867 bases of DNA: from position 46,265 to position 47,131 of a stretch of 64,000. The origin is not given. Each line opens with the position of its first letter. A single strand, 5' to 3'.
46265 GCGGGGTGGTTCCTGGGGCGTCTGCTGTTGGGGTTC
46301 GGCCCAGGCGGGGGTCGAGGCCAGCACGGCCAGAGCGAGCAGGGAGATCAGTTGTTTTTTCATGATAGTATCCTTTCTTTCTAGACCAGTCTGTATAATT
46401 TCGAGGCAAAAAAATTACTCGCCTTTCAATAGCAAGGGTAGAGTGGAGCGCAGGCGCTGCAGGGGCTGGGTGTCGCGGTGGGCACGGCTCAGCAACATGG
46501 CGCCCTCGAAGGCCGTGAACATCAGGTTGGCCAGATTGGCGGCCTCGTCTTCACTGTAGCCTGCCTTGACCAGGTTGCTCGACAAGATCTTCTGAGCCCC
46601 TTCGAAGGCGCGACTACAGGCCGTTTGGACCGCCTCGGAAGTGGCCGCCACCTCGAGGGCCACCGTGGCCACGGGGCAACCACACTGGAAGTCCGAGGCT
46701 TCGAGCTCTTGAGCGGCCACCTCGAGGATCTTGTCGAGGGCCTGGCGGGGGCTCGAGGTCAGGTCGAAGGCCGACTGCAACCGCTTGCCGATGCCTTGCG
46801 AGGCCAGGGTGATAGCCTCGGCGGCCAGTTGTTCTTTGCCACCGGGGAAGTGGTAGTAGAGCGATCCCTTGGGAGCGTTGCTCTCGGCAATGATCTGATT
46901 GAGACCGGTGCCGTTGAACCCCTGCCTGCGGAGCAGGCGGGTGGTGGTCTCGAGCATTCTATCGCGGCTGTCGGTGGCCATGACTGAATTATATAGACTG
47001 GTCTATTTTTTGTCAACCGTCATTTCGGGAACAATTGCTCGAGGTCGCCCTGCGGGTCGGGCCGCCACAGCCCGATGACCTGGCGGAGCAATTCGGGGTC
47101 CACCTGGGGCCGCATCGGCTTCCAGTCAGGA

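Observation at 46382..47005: TetR-family regulator gene bracketed by a 19-bp inverted-repeat pair; probable operators and a leaderless tetR transcript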

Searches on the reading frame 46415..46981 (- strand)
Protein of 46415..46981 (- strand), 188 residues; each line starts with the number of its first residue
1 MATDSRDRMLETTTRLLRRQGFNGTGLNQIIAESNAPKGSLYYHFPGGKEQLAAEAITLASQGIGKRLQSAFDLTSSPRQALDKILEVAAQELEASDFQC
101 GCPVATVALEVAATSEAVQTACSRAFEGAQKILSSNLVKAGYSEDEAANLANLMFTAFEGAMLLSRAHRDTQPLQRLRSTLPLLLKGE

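Call 6: search_protein_families(library=pfam, proteins=[window:46415-46981:-], max_evalue=0.01)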
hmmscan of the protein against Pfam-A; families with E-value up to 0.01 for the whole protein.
window:46415-46981:- (188 aa): 3 families
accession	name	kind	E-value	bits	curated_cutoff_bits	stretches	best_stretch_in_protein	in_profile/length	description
PF21993.1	TetR_C_13_2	-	2.3e-31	108.6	27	1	78-177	1-100/103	Transcriptional regulator LmrA/YxaF-like, C-terminal domain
PF00440.29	TetR_N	-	1.8e-10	40.9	24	1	10-55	2-46/47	Bacterial regulatory proteins, tetR family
PF16925.10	TetR_C_13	-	4.8e-10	40.2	27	1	81-180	4-108/109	Tetracyclin repressor-like, C-terminal domain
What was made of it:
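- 46415..46981 (-): tetR gene, 188 aa, LmrA/YxaF(QdoR) subfamily. The ATG at 46981 is the probable transcription start (leaderless). Pfam TetR_N (E 1.8e-10) and TetR_C_13_2, the LmrA/YxaF-like C-terminal domain (E 2.3e-31) (call 6).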

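Call 16: search_solved_structures(query=window:46415-46981:-, max_evalue=0.001, show_alignments=2)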
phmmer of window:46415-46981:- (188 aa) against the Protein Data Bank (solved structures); distinct sequences matched with E-value up to 0.001: 43.
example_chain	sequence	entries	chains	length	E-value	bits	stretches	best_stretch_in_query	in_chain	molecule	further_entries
1sgm_A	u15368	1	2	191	2.8e-38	134.6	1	4-186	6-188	Putative HTH-type transcriptional regulator yxaF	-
4l62_A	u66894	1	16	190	3.4e-12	49.8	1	4-184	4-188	Transcriptional regulator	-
3rd3_A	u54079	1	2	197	3.4e-12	49.8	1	4-184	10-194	Probable transcriptional regulator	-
3qbm_A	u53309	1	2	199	2.4e-11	47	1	4-178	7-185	TetR transcriptional regulator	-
3knw_A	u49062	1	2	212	9.1e-11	45.1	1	5-184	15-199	Putative transcriptional regulator (TetR/AcrR family)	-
3dpj_A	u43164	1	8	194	4.9e-10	42.7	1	4-171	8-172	Transcription regulator, TetR family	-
4yze_A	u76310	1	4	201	1.9e-09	40.8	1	4-177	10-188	HTH-type transcriptional repressor NemR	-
3on4_A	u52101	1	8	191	3.3e-09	40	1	4-179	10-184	Transcriptional regulator, TetR family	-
3vpr_A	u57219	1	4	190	1.2e-07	34.9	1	3-94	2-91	Transcriptional regulator, TetR family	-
2eh3_A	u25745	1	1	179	2.1e-07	34.2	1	5-93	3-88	Transcriptional regulator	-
3g7r_A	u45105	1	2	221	3.1e-06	30.4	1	3-78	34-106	Putative transcriptional regulator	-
3bru_A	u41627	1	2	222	9e-06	28.9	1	15-177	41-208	Regulatory protein, TetR family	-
3eup_A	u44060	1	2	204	1.2e-05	28.5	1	5-170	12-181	Transcriptional regulator, TetR family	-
6zui_A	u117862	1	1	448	1.2e-05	28.4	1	4-53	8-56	HTH-type transcriptional repressor NemR,Green fluorescent protein,Green fluorescent protei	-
3ppb_A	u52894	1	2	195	1.4e-05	28.3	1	6-81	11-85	putative tetR family transcription regulator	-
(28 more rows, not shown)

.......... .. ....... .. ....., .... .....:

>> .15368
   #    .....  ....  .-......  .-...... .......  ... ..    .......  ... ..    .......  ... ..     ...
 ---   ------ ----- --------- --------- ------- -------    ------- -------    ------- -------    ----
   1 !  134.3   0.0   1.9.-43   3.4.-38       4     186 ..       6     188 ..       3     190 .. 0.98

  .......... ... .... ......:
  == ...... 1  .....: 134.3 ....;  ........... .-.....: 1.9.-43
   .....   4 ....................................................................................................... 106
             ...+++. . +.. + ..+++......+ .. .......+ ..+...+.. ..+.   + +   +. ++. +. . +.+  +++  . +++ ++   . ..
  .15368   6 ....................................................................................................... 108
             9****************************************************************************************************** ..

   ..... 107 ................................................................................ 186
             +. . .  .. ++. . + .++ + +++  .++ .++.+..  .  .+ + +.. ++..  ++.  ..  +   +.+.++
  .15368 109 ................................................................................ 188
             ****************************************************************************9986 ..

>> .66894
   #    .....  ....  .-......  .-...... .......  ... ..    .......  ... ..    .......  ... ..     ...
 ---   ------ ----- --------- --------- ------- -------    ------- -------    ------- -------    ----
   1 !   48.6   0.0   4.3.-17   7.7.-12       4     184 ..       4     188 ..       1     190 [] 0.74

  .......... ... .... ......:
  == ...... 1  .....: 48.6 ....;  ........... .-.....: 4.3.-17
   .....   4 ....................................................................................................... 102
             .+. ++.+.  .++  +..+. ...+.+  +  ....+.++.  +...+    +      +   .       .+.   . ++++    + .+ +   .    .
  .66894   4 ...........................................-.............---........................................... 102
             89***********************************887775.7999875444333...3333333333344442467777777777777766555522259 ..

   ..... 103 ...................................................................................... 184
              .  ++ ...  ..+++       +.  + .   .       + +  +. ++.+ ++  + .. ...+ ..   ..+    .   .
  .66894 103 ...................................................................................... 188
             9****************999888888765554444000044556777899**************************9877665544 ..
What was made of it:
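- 46415..46981 (-): Best solved structure is 1SGM YxaF at E 2.8e-38; the next is at 3e-12 (call 16).
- On TetR family of transcriptional repressors: The protein is 188 aa. Forty-three solved TetR-family chains match (calls 6, 16).
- On LmrA/YxaF(QdoR) subfamily: 1SGM at E 2.8e-38 over residues 4-186; the next chain is at 3.4e-12 (call 16).
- Its best solved relative is YxaF 1SGM at E 2.8e-38, 26 orders of magnitude ahead of any other TetR (call 16).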

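Call 18: find_homologous_proteins(query=window:46415-46981:-, max_evalue=1e-10)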
Query window:46415-46981:- (188 aa): 3907 proteins with E <= 1e-10 among 4492 candidates; the best 120 are listed.
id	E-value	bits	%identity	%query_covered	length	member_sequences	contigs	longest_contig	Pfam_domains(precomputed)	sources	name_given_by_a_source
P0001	5.8e-114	395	100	100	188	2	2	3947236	PF00440.30,PF21993.2,PF16925.11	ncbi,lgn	ncbi:MAG: TetR/AcrR family transcriptional regulator [Vulcanimicrobiota bacterium]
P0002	1.9e-102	358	90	100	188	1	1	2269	PF00440.30,PF21993.2,PF16925.11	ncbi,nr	ncbi:MAG: TetR/AcrR family transcriptional regulator [Candidatus Eremiobacteraeota bacterium]|nr:Tet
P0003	6.1e-70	252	66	98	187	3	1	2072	PF00440.30,PF21993.2,PF16925.11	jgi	jgi:TetR/AcrR family transcriptional repressor of lmrAB and yxaGH operons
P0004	7.7e-70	252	66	93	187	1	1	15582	PF00440.30,PF21993.2,PF16925.11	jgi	jgi:TetR/AcrR family transcriptional repressor of lmrAB and yxaGH operons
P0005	1.2e-69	251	67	91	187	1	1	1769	PF00440.30,PF21993.2,PF16925.11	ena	-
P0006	2.8e-69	250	65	98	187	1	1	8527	PF00440.30,PF21993.2,PF16925.11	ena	-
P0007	1.0e-68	248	65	98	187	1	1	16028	PF00440.30,PF21993.2,PF16925.11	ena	-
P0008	5.6e-68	246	64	98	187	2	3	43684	PF00440.30,PF21993.2,PF16925.11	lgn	-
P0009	8.6e-68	245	64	98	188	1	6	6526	PF00440.30,PF21993.2,PF16925.11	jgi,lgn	jgi:TetR/AcrR family transcriptional repressor of lmrAB and yxaGH operons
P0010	1.5e-67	244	67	94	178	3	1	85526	PF00440.30,PF21993.2,PF16925.11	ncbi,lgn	-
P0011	9.5e-66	239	66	94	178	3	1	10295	PF00440.30,PF21993.2,PF16925.11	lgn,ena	-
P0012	1.3e-64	235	64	98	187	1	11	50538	PF00440.30,PF21993.2,PF16925.11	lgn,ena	-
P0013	1.5e-63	231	62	94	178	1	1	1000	PF00440.30,PF21993.2,PF16925.11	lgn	-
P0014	5.9e-63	230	62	94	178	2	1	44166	PF00440.30,PF21993.2,PF16925.11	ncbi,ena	-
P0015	3.2e-62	227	61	99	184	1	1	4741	PF00440.30,PF21993.2,PF16925.11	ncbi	-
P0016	1.9e-61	225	61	98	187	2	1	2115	PF00440.30,PF21993.2,PF16925.11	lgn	-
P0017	1.6e-60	222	57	98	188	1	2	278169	PF00440.30,PF21993.2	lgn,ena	-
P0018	1.0e-59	219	58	99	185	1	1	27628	PF00440.30,PF21993.2,PF16925.11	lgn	-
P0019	1.1e-59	219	59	94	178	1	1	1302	PF00440.30,PF21993.2,PF16925.11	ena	-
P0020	1.1e-58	216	56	99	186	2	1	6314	PF00440.30,PF21993.2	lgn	-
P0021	3.5e-57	211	57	95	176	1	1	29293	PF00440.30,PF21993.2,PF16925.11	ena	-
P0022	7.1e-57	210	56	98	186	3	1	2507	PF00440.30,PF21993.2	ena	-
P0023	2.0e-56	208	55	98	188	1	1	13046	PF00440.30,PF21993.2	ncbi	-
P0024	4.9e-56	207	55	95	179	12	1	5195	PF00440.30,PF21993.2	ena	-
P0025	1.2e-55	206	54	98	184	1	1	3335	PF00440.30,PF21993.2,PF16925.11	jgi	jgi:TetR/AcrR family transcriptional repressor of lmrAB and yxaGH operons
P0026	6.8e-55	203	57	98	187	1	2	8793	PF00440.30,PF21993.2,PF16925.11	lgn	-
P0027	1.2e-53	199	52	98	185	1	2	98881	PF00440.30,PF21993.2,PF16925.11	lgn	-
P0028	3.3e-52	195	54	94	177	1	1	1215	PF00440.30,PF21993.2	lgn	-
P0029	9.9e-51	190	49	99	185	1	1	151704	PF00440.30,PF21993.2,PF16925.11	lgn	-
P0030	1.4e-50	189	48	99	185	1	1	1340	PF00440.30,PF21993.2,PF16925.11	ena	-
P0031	2.1e-50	189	52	99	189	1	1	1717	PF00440.30,PF21993.2,PF16925.11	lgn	-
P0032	2.8e-49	185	51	97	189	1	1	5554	PF00440.30,PF21993.2,PF16925.11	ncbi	-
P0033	5.8e-49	184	49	98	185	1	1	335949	PF00440.30,PF21993.2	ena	-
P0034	7.0e-49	184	48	99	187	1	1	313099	PF00440.30,PF21993.2,PF16925.11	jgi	jgi:TetR/AcrR family transcriptional repressor of lmrAB and yxaGH operons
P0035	2.7e-48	182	51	98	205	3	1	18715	PF00440.30,PF21993.2,PF16925.11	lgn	-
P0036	3.1e-48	182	51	98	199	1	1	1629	PF00440.30,PF21993.2,PF16925.11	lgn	-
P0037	4.7e-48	181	54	94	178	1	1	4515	PF00440.30,PF21993.2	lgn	-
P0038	1.2e-47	180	48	98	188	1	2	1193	PF00440.30,PF21993.2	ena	-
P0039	1.4e-47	180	46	97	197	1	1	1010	PF00440.30,PF21993.2,PF16925.11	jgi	jgi:TetR/AcrR family transcriptional repressor of lmrAB and yxaGH operons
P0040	3.4e-47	178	47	97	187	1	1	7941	PF00440.30,PF21993.2,PF16925.11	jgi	jgi:TetR/AcrR family transcriptional repressor of lmrAB and yxaGH operons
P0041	4.4e-47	178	49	98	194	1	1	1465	PF00440.30,PF21993.2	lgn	-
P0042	9.9e-47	177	52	96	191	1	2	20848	PF00440.30,PF21993.2,PF16925.11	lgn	-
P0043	1.5e-46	176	48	97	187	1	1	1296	PF00440.30,PF21993.2,PF16925.11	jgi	jgi:TetR/AcrR family transcriptional repressor of lmrAB and yxaGH operons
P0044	1.6e-46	176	47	99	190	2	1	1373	PF00440.30,PF21993.2,PF16925.11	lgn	-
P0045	1.7e-46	176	46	99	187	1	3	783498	PF00440.30,PF21993.2,PF16925.11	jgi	jgi:AcrR family transcriptional regulator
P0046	1.8e-46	176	51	98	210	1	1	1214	PF00440.30,PF21993.2,PF16925.11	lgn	-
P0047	1.9e-46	176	49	95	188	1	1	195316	PF00440.30,PF21993.2,PF16925.11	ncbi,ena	-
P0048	2.5e-46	175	49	94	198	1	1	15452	PF00440.30,PF21993.2,PF16925.11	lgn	-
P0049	2.6e-46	175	48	98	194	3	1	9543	PF00440.30,PF21993.2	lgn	-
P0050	2.9e-46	175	50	95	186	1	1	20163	PF00440.30,PF21993.2,PF16925.11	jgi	jgi:TetR/AcrR family transcriptional repressor of lmrAB and yxaGH operons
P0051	3.1e-46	175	50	97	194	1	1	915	PF00440.30,PF21993.2,PF16925.11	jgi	jgi:TetR/AcrR family transcriptional regulator, lmrAB and yxaGH operons repressor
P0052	3.2e-46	175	50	97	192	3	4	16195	PF00440.30,PF21993.2,PF16925.11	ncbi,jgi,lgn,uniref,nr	ncbi:TetR family transcriptional regulator [Pseudonocardia sp.]|jgi:TetR/AcrR family transcriptional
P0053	3.3e-46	175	48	98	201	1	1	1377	PF00440.30,PF21993.2,PF16925.11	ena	-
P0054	3.6e-46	175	49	98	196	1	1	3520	PF00440.30,PF21993.2,PF16925.11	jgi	jgi:TetR/AcrR family transcriptional repressor of lmrAB and yxaGH operons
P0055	4.6e-46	175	48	98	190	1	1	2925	PF00440.30,PF21993.2,PF16925.11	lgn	-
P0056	6.3e-46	174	46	98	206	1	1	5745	PF00440.30,PF21993.2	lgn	-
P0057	8.6e-46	174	48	97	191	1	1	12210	PF00440.30,PF21993.2,PF16925.11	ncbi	-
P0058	9.8e-46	174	49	97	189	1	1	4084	PF00440.30,PF21993.2,PF16925.11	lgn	-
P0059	1.0e-45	173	50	92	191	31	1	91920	PF00440.30,PF21993.2,PF16925.11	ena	-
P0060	1.1e-45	173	50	96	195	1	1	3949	PF00440.30,PF21993.2,PF16925.11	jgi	jgi:AcrR family transcriptional regulator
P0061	1.3e-45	173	49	97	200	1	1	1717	PF00440.30,PF21993.2,PF16925.11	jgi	jgi:TetR/AcrR family transcriptional regulator, lmrAB and yxaGH operons repressor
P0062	1.5e-45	173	50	97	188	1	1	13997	PF00440.30,PF21993.2,PF16925.11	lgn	-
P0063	1.9e-45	173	50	97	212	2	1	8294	PF00440.30,PF21993.2,PF16925.11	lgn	-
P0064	2.0e-45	173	47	91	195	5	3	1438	PF00440.30,PF21993.2,PF16925.11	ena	-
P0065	2.2e-45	172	47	97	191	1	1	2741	PF00440.30,PF21993.2,PF16925.11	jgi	jgi:TetR/AcrR family transcriptional regulator, lmrAB and yxaGH operons repressor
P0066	2.2e-45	172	47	97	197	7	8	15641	PF00440.30,PF21993.2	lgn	-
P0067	2.4e-45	172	46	98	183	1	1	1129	PF00440.30,PF21993.2,PF16925.11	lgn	-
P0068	2.6e-45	172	47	96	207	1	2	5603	PF00440.30,PF21993.2,PF16925.11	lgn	-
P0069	2.9e-45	172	47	97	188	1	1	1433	PF00440.30,PF21993.2,PF16925.11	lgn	-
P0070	3.7e-45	172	47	98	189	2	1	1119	PF00440.30,PF21993.2,PF16925.11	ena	-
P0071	3.9e-45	172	45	99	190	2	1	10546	PF00440.30,PF21993.2,PF16925.11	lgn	-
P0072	4.1e-45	172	48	97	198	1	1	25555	PF00440.30,PF21993.2,PF16925.11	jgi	jgi:TetR/AcrR family transcriptional repressor of lmrAB and yxaGH operons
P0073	4.1e-45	172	46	96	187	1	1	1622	PF00440.30,PF21993.2,PF16925.11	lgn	-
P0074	4.1e-45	171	49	98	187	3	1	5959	PF00440.30,PF21993.2,PF16925.11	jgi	jgi:TetR/AcrR family transcriptional repressor of lmrAB and yxaGH operons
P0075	4.3e-45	171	47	98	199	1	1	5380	PF00440.30,PF21993.2,PF16925.11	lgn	-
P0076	4.8e-45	171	47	99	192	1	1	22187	PF00440.30,PF21993.2,PF16925.11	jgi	jgi:TetR/AcrR family transcriptional repressor of lmrAB and yxaGH operons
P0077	4.9e-45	171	49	90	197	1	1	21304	PF00440.30,PF21993.2,PF16925.11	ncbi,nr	ncbi:MAG TPA: TetR/AcrR family transcriptional regulator [Kofleriaceae bacterium]|nr:TetR/AcrR famil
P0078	5.3e-45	171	49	99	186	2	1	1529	PF00440.30,PF21993.2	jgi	jgi:TetR/AcrR family transcriptional regulator, lmrAB and yxaGH operons repressor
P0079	6.8e-45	171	48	97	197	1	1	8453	PF00440.30,PF21993.2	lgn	-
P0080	6.9e-45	171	48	98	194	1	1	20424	PF00440.30,PF21993.2,PF16925.11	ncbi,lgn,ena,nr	ncbi:MAG: TetR/AcrR family transcriptional regulator [Nannocystaceae bacterium]|nr:TetR/AcrR family 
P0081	7.7e-45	171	46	95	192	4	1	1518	PF00440.30,PF21993.2,PF16925.11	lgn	-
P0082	7.7e-45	171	49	97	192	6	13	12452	PF00440.30,PF21993.2,PF16925.11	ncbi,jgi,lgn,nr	ncbi:MAG: TetR/AcrR family transcriptional regulator, lmrAB and yxaGH operons repressor [Pseudonocar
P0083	7.9e-45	171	47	97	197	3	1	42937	PF00440.30,PF21993.2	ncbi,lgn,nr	ncbi:TetR/AcrR family transcriptional regulator [bacterium]|nr:TetR/AcrR family transcriptional regu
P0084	8.5e-45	170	46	97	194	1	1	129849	PF00440.30,PF21993.2,PF16925.11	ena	-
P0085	1.4e-44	170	47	91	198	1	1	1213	PF00440.30,PF21993.2,PF16925.11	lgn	-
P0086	1.5e-44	170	50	91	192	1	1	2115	PF00440.30,PF21993.2,PF16925.11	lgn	-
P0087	1.6e-44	170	48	98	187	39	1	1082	PF00440.30,PF21993.2,PF16925.11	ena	-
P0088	1.6e-44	170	49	98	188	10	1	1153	PF00440.30,PF21993.2,PF16925.11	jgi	jgi:TetR/AcrR family transcriptional repressor of lmrAB and yxaGH operons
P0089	1.7e-44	170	49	91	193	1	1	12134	PF00440.30,PF21993.2,PF16925.11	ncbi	-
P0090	1.7e-44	170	45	99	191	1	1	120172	PF00440.30,PF21993.2,PF16925.11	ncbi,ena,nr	ncbi:MAG TPA: TetR/AcrR family transcriptional regulator [Amycolatopsis sp.]|nr:TetR/AcrR family tra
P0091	1.7e-44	169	47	91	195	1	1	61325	PF00440.30,PF21993.2,PF16925.11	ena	-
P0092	1.8e-44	169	48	97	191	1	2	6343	PF00440.30,PF21993.2,PF16925.11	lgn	-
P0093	2.0e-44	169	49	94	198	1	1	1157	PF00440.30,PF21993.2,PF16925.11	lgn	-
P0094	2.2e-44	169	51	97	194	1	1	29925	PF00440.30,PF21993.2,PF16925.11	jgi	jgi:TetR/AcrR family transcriptional repressor of lmrAB and yxaGH operons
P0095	2.2e-44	169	44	95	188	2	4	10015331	PF00440.30,PF21993.2,PF16925.11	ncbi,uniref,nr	ncbi:TetR/AcrR family transcriptional regulator [Kutzneria viridogrisea]|uniref:TetR/AcrR family tra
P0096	2.3e-44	169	50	94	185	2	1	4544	PF00440.30,PF21993.2,PF16925.11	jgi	jgi:TetR/AcrR family transcriptional repressor of lmrAB and yxaGH operons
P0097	2.5e-44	169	45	98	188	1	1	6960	PF00440.30,PF21993.2,PF16925.11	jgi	jgi:TetR/AcrR family transcriptional regulator, lmrAB and yxaGH operons repressor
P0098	2.8e-44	169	45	98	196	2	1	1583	PF00440.30,PF21993.2,PF16925.11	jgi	jgi:TetR/AcrR family transcriptional regulator, lmrAB and yxaGH operons repressor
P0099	2.9e-44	169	52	93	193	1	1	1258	PF00440.30,PF21993.2,PF16925.11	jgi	jgi:TetR/AcrR family transcriptional repressor of lmrAB and yxaGH operons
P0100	3.2e-44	169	49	98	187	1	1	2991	PF00440.30,PF21993.2,PF16925.11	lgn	-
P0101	3.4e-44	169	48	91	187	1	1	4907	PF00440.30,PF21993.2,PF16925.11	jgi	jgi:TetR/AcrR family transcriptional regulator, lmrAB and yxaGH operons repressor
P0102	3.9e-44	168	48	98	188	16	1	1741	PF00440.30,PF21993.2,PF16925.11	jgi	jgi:AcrR family transcriptional regulator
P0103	3.9e-44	168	47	98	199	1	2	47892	PF00440.30,PF21993.2,PF16925.11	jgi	jgi:TetR/AcrR family transcriptional regulator, lmrAB and yxaGH operons repressor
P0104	4.2e-44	168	48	98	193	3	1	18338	PF00440.30,PF21993.2,PF16925.11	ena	-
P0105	4.2e-44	168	50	96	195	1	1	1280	PF00440.30,PF21993.2,PF16925.11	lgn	-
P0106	4.3e-44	168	46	92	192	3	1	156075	PF00440.30,PF21993.2,PF16925.11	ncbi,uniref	ncbi:TetR/AcrR family transcriptional regulator [Amycolatopsis sp. NPDC059021]|uniref:TetR/AcrR fami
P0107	4.5e-44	168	45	98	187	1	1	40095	PF00440.30,PF21993.2,PF16925.11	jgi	jgi:TetR/AcrR family transcriptional repressor of lmrAB and yxaGH operons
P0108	4.8e-44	168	47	94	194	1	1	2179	PF00440.30,PF21993.2,PF16925.11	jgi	jgi:TetR/AcrR family transcriptional repressor of lmrAB and yxaGH operons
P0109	5.1e-44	168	49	92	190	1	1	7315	PF00440.30,PF21993.2,PF16925.11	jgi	jgi:TetR/AcrR family transcriptional repressor of lmrAB and yxaGH operons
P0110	5.1e-44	168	46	98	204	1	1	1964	PF00440.30,PF21993.2,PF16925.11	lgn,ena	-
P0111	5.2e-44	168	48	98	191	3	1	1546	PF00440.30,PF21993.2,PF16925.11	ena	-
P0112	5.3e-44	168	46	93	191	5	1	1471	PF00440.30,PF21993.2,PF16925.11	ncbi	-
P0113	5.6e-44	168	49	98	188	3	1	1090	PF00440.30,PF21993.2,PF16925.11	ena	-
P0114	5.8e-44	168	49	93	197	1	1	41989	PF00440.30,PF21993.2,PF16925.11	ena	-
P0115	6.3e-44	168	49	91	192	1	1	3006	PF00440.30,PF21993.2,PF16925.11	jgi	jgi:TetR/AcrR family transcriptional repressor of lmrAB and yxaGH operons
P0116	6.6e-44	168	48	95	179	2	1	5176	PF00440.30,PF21993.2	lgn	-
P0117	6.7e-44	168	47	98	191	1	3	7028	PF00440.30,PF21993.2,PF16925.11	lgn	-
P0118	6.7e-44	168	47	98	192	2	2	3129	PF00440.30,PF21993.2,PF16925.11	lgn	-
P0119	7.3e-44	167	48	97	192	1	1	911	PF00440.30,PF21993.2,PF16925.11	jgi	jgi:TetR/AcrR family transcriptional repressor of lmrAB and yxaGH operons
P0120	7.4e-44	167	49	98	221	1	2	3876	PF00440.30,PF21993.2,PF16925.11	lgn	-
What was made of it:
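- Closest known: Bacillus subtilis QdoR. Different: The host phylum is Vulcanimicrobiota, not Bacillota (call 18).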

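Call 19: find_encoding_contigs(protein=P0002, flank=3000, max_places=3)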
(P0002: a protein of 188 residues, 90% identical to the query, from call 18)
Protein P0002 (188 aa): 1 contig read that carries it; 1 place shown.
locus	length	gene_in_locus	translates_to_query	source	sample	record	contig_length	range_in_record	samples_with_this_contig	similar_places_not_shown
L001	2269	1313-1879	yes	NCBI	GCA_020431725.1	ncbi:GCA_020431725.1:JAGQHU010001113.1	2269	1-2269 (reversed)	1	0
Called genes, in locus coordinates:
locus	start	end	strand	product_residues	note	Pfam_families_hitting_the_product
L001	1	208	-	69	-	?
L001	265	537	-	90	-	-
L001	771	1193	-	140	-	-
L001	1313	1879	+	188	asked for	PF00440:TetR_N, PF16925:TetR_C_13, PF21993:TetR_C_13_2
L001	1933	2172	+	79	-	-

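Call 20: find_encoding_contigs(protein=P0004, flank=4000, max_places=3)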
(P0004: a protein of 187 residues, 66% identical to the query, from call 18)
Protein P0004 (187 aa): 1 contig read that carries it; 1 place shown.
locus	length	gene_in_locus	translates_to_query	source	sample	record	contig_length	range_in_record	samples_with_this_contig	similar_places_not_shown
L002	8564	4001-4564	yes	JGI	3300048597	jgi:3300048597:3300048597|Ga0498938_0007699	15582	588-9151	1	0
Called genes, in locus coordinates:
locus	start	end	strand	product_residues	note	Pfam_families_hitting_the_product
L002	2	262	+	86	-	-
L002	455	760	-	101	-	-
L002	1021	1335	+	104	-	-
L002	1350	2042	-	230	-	PF00072:Response_reg, PF00486:Trans_reg_C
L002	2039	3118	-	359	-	PF13493:DUF4118, PF00512:HisKA, PF02518:HATPase_c, PF13581:HATPase_c_2 (weak)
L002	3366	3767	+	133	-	-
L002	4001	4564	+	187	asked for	PF00440:TetR_N, PF16925:TetR_C_13, PF21993:TetR_C_13_2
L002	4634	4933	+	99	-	-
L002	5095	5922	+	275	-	PF03009:GDPD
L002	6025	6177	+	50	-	-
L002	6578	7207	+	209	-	PF01047:MarR (weak), PF01325:Fe_dep_repress, PF13545:HTH_Crp_2 (faint), PF02742:Fe_dep_repr_C, PF04023:FeoA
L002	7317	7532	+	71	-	-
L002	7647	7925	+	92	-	-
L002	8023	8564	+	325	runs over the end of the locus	-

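Call 21: find_encoding_contigs(protein=P0008, flank=4000, max_places=3)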
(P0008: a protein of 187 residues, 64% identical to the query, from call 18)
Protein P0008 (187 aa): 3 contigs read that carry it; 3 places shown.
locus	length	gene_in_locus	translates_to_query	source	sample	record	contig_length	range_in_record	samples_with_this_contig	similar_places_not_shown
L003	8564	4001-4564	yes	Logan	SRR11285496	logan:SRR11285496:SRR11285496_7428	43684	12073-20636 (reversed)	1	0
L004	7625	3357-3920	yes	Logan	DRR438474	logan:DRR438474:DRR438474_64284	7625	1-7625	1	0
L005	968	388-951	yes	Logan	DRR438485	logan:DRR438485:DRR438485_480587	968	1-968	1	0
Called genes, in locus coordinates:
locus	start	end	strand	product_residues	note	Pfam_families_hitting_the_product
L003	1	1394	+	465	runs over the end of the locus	PF00672:HAMP, PF00512:HisKA, PF02518:HATPase_c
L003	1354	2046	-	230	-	PF00072:Response_reg, PF00486:Trans_reg_C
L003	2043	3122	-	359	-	PF13493:DUF4118, PF00512:HisKA, PF02518:HATPase_c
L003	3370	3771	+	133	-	-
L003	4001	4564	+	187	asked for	PF00440:TetR_N, PF16925:TetR_C_13, PF21993:TetR_C_13_2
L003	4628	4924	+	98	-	-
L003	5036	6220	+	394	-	PF00482:T2SSF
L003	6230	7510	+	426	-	PF16697:Yop-YscD_cpl (faint), PF00498:FHA, PF00211:Guanylate_cyc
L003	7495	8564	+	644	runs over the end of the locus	-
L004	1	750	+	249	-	?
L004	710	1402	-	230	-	PF00072:Response_reg, PF00486:Trans_reg_C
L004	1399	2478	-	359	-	PF13493:DUF4118, PF00512:HisKA, PF02518:HATPase_c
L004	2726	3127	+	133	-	-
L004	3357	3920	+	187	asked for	PF00440:TetR_N, PF16925:TetR_C_13, PF21993:TetR_C_13_2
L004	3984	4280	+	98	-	-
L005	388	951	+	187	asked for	PF00440:TetR_N, PF16925:TetR_C_13, PF21993:TetR_C_13_2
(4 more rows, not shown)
